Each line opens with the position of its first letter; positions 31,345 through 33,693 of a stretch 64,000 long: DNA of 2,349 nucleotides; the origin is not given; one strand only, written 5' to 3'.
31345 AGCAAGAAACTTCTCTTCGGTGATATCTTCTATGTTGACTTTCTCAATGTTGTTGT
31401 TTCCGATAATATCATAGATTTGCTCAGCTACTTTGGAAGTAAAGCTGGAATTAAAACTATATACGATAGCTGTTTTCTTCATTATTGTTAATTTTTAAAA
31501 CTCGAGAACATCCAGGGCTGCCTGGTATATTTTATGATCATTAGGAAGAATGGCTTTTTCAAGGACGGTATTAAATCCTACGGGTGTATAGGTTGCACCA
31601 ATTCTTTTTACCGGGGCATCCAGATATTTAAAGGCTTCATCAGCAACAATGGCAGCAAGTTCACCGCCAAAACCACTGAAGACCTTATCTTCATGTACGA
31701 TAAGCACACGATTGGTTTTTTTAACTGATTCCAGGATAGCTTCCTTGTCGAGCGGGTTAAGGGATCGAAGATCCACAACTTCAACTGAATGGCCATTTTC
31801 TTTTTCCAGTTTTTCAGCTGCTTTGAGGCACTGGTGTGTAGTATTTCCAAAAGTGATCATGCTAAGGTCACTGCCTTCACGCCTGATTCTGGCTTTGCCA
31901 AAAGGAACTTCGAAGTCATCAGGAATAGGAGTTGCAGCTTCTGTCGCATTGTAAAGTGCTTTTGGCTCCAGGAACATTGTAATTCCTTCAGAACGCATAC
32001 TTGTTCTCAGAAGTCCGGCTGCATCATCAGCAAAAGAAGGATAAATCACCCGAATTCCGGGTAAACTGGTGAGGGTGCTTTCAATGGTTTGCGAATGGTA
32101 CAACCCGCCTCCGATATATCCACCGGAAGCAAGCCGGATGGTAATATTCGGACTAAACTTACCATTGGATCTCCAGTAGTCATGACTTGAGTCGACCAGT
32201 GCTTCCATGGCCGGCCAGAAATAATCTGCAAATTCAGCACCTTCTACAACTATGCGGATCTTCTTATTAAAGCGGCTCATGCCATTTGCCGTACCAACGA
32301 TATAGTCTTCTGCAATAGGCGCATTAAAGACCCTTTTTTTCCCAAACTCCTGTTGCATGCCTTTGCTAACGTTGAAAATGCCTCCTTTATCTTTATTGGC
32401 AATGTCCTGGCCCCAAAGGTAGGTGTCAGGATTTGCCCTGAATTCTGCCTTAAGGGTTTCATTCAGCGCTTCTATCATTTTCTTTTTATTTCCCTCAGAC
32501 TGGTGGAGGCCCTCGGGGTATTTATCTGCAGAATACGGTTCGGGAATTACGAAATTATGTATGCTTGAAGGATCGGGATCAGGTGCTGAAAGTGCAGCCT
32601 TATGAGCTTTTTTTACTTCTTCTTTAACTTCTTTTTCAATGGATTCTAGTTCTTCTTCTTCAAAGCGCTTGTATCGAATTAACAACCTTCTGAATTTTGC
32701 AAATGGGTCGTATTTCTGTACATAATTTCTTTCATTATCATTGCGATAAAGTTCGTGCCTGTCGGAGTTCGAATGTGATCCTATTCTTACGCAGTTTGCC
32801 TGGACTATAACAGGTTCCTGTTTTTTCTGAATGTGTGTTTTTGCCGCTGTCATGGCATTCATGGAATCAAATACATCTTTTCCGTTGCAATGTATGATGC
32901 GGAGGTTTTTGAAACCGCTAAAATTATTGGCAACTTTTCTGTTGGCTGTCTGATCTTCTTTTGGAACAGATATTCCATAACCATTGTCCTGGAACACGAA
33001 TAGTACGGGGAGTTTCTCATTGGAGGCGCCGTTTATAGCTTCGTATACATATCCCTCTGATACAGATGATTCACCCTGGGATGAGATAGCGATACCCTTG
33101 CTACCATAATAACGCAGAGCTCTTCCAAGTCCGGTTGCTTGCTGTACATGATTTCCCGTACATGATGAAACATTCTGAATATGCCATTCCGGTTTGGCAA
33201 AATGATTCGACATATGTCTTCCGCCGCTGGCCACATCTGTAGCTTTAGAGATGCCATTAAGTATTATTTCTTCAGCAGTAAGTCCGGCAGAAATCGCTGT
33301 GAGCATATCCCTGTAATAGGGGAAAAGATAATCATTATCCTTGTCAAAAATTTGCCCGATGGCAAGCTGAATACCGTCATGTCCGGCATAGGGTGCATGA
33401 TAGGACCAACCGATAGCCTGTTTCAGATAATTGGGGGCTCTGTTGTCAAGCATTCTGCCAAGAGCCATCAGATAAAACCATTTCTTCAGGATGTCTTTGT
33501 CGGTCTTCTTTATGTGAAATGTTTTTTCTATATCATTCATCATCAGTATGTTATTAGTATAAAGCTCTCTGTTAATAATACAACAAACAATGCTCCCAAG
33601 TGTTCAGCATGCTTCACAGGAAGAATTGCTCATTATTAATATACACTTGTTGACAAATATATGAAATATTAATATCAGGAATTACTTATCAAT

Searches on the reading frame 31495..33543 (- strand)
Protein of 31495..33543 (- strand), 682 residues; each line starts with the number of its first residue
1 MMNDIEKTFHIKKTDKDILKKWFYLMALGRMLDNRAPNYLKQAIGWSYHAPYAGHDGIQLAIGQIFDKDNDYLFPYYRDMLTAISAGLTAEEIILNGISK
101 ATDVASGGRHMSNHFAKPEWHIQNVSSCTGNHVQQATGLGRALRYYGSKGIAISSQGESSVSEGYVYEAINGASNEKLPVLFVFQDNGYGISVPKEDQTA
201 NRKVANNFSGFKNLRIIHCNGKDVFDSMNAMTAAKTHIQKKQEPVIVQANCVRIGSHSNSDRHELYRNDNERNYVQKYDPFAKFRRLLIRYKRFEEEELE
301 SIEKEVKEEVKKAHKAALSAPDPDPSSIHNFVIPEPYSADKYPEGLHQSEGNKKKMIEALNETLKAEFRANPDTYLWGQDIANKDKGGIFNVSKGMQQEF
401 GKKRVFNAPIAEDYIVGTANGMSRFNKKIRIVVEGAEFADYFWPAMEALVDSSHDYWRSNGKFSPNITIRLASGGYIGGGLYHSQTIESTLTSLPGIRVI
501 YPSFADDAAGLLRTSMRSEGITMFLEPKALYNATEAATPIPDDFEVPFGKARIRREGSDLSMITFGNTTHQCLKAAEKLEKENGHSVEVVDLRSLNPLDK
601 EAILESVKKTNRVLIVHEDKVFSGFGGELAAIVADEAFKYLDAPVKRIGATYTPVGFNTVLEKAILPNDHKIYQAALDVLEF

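Call 85: search_protein_families(library=pfam, proteins=[window:31495-33543:-], max_evalue=0.00001)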
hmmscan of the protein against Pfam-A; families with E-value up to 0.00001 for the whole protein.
window:31495-33543:- (682 aa): 3 families
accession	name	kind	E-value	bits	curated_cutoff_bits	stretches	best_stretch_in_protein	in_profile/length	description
PF00676.26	E1_dh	-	2.1e-50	171.8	22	1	25-325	3-299/300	Dehydrogenase E1 component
PF02780.25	Transketolase_C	-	2.6e-37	127.9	25.9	1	549-672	1-124/124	Transketolase, C-terminal domain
PF02779.29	Transket_pyr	-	3.5e-24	85.8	27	1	354-532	3-173/174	Transketolase, pyrimidine binding domain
